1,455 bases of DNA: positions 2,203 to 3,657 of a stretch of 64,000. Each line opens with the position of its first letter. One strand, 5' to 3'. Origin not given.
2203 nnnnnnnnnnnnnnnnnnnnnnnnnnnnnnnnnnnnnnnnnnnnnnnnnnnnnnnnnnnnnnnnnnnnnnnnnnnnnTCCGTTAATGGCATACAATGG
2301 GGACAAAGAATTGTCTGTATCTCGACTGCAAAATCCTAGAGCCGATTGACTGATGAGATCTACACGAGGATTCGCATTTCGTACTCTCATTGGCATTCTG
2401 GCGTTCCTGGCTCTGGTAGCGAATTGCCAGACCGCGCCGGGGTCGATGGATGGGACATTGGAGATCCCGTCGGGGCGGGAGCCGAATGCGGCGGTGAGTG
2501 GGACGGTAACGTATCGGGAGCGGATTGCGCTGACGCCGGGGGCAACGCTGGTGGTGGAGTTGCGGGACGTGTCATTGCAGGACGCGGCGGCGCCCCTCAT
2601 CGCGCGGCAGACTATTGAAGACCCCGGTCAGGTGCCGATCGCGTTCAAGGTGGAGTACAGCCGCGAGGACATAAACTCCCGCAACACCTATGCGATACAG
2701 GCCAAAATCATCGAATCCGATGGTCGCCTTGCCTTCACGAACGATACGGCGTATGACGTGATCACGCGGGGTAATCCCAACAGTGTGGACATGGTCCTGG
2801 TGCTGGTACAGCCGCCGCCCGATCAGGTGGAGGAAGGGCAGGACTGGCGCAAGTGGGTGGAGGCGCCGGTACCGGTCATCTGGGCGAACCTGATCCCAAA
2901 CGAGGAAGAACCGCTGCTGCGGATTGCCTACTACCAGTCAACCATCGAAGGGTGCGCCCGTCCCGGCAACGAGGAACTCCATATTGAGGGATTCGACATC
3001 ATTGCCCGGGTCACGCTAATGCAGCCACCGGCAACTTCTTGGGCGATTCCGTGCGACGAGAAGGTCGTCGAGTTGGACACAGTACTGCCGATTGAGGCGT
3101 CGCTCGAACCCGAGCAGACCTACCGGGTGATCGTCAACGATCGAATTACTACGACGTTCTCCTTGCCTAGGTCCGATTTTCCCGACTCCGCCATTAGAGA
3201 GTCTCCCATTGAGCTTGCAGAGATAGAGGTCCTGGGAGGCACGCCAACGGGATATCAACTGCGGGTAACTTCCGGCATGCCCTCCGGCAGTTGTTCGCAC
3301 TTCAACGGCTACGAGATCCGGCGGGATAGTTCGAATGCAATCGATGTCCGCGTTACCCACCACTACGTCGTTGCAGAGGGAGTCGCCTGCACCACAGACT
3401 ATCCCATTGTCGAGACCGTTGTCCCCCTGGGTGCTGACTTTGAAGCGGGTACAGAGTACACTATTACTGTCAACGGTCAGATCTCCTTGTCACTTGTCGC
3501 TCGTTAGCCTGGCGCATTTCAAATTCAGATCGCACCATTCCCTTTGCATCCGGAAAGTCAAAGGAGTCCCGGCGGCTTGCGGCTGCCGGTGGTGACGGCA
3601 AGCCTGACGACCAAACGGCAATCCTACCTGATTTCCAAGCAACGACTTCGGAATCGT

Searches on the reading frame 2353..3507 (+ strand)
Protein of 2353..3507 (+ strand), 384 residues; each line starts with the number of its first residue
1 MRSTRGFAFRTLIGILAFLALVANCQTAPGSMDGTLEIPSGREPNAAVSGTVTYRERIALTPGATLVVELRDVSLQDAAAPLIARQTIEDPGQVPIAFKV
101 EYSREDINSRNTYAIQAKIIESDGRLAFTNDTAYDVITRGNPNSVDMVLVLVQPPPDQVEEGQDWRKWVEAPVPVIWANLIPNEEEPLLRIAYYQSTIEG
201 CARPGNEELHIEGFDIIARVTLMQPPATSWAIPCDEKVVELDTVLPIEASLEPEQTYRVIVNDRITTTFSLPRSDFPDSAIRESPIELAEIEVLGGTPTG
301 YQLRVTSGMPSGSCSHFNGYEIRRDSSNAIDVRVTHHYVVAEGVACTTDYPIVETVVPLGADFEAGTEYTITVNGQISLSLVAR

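Call 66: search_protein_families(library=pfam, proteins=[window:2353-3507:+], max_evalue=0.00001)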
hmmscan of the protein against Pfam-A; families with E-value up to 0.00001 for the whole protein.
window:2353-3507:+ (384 aa): 1 family
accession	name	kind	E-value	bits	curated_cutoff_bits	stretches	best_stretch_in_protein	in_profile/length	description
PF09619.16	YscW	-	2.1e-32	112.1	22.6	1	44-149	2-107/107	Type III secretion system lipoprotein chaperone (YscW)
